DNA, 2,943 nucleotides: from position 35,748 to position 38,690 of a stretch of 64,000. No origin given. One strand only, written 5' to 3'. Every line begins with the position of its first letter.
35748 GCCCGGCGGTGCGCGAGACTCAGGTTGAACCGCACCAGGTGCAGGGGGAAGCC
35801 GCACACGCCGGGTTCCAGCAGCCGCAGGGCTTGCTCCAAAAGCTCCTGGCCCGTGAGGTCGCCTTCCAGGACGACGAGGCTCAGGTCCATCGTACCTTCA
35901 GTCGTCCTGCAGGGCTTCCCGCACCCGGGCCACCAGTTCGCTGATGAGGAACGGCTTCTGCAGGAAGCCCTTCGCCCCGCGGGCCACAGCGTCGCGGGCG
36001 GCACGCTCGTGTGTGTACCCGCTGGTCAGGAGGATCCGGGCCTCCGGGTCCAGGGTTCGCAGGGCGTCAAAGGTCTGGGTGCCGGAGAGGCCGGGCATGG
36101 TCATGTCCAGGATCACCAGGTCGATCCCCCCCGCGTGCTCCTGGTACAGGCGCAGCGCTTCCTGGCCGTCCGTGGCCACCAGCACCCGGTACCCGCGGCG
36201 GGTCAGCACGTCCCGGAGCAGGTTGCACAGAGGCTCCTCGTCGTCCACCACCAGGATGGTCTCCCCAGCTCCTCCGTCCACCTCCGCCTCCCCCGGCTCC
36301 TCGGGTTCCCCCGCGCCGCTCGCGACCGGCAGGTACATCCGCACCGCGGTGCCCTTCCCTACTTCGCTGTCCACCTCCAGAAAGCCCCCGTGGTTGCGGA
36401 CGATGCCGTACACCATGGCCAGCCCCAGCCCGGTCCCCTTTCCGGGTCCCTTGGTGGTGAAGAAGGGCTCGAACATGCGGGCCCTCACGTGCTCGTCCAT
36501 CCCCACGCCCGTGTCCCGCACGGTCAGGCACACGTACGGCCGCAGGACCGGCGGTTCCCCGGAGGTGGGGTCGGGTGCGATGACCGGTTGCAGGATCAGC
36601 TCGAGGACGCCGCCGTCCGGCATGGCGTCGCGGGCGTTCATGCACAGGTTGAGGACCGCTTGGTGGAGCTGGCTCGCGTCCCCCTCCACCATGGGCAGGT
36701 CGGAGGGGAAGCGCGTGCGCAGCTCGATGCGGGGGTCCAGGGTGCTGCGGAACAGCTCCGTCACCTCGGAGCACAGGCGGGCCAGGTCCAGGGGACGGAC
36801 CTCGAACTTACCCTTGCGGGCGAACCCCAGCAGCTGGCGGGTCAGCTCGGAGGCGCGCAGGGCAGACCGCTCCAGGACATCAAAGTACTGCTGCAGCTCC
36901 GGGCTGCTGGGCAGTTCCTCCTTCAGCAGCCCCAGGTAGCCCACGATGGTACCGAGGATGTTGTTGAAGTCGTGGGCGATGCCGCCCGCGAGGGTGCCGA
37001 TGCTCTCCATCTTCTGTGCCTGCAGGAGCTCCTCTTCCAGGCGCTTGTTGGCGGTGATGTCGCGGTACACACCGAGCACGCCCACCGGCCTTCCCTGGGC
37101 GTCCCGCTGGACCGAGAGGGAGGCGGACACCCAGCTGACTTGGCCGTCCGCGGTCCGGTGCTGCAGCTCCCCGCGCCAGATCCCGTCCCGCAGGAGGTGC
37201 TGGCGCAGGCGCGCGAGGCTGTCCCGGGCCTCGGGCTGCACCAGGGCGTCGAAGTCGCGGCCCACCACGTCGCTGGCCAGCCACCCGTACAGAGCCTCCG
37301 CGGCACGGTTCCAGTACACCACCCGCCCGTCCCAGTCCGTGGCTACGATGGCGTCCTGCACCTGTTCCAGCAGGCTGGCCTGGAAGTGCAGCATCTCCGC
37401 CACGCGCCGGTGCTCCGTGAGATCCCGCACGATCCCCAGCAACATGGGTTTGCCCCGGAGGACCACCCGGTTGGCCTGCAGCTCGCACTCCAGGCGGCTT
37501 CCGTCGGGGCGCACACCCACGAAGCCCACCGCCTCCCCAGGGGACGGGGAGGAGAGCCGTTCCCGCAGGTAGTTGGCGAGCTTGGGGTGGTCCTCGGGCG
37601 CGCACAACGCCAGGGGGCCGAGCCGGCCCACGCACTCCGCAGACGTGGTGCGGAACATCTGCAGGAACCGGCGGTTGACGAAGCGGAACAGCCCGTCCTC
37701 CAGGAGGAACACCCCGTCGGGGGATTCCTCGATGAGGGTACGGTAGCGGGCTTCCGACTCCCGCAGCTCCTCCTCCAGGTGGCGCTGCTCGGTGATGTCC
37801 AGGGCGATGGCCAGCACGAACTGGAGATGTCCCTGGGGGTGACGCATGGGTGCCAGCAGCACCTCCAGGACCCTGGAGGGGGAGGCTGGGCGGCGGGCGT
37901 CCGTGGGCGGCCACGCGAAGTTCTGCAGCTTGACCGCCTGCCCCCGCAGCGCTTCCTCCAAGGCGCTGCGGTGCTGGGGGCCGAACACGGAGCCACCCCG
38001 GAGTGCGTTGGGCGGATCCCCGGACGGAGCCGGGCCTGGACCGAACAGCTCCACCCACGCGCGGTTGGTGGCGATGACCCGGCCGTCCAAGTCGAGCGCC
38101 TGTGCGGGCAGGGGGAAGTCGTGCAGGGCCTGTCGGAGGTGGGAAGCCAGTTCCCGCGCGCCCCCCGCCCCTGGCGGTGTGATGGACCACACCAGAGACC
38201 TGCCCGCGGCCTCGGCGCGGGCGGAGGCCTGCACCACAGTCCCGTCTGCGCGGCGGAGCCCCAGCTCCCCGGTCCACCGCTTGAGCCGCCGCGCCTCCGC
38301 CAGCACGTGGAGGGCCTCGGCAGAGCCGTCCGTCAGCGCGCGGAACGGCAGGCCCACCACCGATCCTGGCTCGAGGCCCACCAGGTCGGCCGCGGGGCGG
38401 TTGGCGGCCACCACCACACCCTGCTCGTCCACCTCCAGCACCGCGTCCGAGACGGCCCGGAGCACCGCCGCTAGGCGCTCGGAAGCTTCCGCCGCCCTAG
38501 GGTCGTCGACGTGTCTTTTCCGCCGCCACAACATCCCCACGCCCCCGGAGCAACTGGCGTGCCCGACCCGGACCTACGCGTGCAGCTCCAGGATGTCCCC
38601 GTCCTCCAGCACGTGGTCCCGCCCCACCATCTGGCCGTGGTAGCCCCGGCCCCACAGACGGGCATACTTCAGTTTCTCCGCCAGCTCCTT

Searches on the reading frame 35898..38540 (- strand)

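Call 86: search_protein_families(library=pfam, proteins=[window:35898-38540:-], max_evalue=0.00001)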
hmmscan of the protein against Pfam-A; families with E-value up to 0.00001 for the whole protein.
window:35898-38540:- (880 aa): 11 families
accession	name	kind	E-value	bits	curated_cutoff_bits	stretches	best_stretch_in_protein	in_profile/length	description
PF08448.16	PAS_4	-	6.2e-40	136.3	23.1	2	391-499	1-109/110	PAS fold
PF00989.32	PAS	-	6.6e-40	136.1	22.6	2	389-495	5-113/113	PAS fold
PF13426.13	PAS_9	-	3.9e-35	120.7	27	2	396-497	2-103/103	PAS domain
PF13188.13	PAS_8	-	3.3e-28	97.1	21.8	2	264-303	1-38/65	PAS domain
PF00072.30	Response_reg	-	3.1e-25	88.9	30.2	1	762-874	1-111/111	Response regulator receiver domain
PF02518.31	HATPase_c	-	5.2e-22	78.8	26.4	1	620-740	1-110/111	Histidine kinase-, DNA gyrase B-, and HSP90-like ATPase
PF08447.18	PAS_3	-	2.4e-16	60.2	25.6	1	407-491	1-88/89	PAS fold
PF00512.31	HisKA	-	1.9e-11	44.3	26.9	1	515-576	3-63/66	His Kinase A (phospho-acceptor) domain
PF12860.13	PAS_7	-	9.8e-09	35.8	27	0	391-444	1-55/115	PAS fold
PF17765.7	MLTR_LBD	-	6.4e-06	26.8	26.3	0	134-181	4-52/168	MmyB-like transcription regulator ligand binding domain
PF24820.1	Diguanyl_cycl_sensor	-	6.9e-06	26.4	28.1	0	27-63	2-38/109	Diguanylate cyclase-like sensor domain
